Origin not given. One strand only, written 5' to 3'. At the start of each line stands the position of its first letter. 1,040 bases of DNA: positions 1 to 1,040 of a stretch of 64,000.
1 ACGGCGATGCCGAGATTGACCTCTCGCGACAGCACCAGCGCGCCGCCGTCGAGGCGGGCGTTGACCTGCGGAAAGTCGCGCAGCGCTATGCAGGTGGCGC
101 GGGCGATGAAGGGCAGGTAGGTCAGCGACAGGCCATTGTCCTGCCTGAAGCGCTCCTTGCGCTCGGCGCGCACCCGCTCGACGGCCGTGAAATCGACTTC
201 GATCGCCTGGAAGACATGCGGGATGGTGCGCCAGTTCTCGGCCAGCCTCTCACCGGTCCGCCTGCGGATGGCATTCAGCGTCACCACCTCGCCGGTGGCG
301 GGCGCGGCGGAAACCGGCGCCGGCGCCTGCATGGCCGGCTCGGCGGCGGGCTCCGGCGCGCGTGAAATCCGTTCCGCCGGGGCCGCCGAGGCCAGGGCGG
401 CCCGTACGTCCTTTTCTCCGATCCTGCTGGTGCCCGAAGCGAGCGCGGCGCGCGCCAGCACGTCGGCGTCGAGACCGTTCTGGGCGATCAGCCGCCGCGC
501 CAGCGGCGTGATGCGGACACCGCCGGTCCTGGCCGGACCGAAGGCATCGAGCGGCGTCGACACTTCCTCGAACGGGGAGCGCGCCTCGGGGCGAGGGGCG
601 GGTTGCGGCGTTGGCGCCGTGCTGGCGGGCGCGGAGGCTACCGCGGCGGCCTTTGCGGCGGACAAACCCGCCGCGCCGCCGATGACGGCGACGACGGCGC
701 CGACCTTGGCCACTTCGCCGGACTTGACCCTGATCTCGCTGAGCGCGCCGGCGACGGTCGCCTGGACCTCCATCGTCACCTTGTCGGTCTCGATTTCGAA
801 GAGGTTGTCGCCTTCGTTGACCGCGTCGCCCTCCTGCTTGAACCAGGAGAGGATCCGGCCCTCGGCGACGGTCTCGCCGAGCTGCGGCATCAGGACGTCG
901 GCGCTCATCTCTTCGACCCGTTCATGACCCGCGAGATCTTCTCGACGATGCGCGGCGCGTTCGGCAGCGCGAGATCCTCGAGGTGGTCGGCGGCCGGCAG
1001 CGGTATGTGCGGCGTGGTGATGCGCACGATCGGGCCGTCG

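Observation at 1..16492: Catabolic island for an unidentified polyol or cyclic diol ending in ThDP-dependent ketol cleavage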

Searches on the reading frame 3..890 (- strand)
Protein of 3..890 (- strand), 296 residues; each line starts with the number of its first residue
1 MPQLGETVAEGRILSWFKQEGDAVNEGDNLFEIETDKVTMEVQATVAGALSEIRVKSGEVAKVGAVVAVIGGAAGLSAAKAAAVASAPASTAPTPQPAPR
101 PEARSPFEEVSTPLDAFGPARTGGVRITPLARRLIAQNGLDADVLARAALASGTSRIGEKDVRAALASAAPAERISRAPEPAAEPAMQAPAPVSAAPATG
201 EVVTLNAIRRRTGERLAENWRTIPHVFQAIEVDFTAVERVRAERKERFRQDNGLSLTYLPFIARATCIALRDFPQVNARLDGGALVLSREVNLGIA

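Call 6: search_protein_families(library=pfam, proteins=[window:3-890:-])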
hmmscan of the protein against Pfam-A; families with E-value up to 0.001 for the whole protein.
window:3-890:- (296 aa): 3 families
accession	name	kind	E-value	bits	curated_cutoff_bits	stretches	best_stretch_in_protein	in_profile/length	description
PF00198.28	2-oxoacid_dh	-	2.1e-20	73.6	23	1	200-296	4-101/232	2-oxoacid dehydrogenases acyltransferase (catalytic domain)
PF00364.28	Biotin_lipoyl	-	1.4e-19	70.1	22.1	1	1-70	5-73/73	Biotin-requiring enzyme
PF13533.13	Biotin_lipoyl_2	-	1.6e-05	25.1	29.8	0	11-34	9-32/32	Biotin-lipoyl like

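Call 8: search_protein_families(library=ncbifam, proteins=[window:3-890:-], max_evalue=1e-10)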
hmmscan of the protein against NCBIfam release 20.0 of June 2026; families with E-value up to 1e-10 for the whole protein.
window:3-890:- (296 aa): 9 families
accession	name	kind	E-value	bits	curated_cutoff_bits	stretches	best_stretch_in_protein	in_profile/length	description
NF008814.0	PRK11854.1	equivalog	1.2e-47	162.7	722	1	1-296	212-506/637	pyruvate dehydrogenase complex dihydrolipoyllysine-residue acetyltransferase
TIGR02927.1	SucB_Actino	equivalog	8.2e-46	157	423.45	1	1-296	131-440/579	2-oxoglutarate dehydrogenase, E2 component, dihydrolipoamide succinyltransferase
NF004309.0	PRK05704.1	equivalog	2.2e-44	152.5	449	1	1-296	7-275/408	2-oxoglutarate dehydrogenase complex dihydrolipoyllysine-residue succinyltransferase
TIGR01347.1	sucB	equivalog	4.3e-38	131.6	378.65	1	2-296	6-271/404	dihydrolipoyllysine-residue succinyltransferase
TIGR01349.1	PDHac_trf_mito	equivalog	9.6e-35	120.5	445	1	1-296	4-303/437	pyruvate dehydrogenase complex dihydrolipoamide acetyltransferase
TIGR01348.1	PDHac_trf_long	equivalog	2.9e-34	118.6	552.1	1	2-296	161-456/587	dihydrolipoyllysine-residue acetyltransferase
NF011457.0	PRK14875.1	equivalog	5.9e-23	81.4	307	1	1-162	8-122/372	acetoin dehydrogenase dihydrolipoyllysine-residue acetyltransferase subunit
NF008815.0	PRK11857.1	equivalog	3.1e-18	66.3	378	1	126-296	5-176/308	dihydrolipoamide acetyltransferase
NF008854.0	PRK11892.1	equivalog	7.2e-17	61.2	454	1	1-95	7-102/464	pyruvate dehydrogenase complex E1 component subunit beta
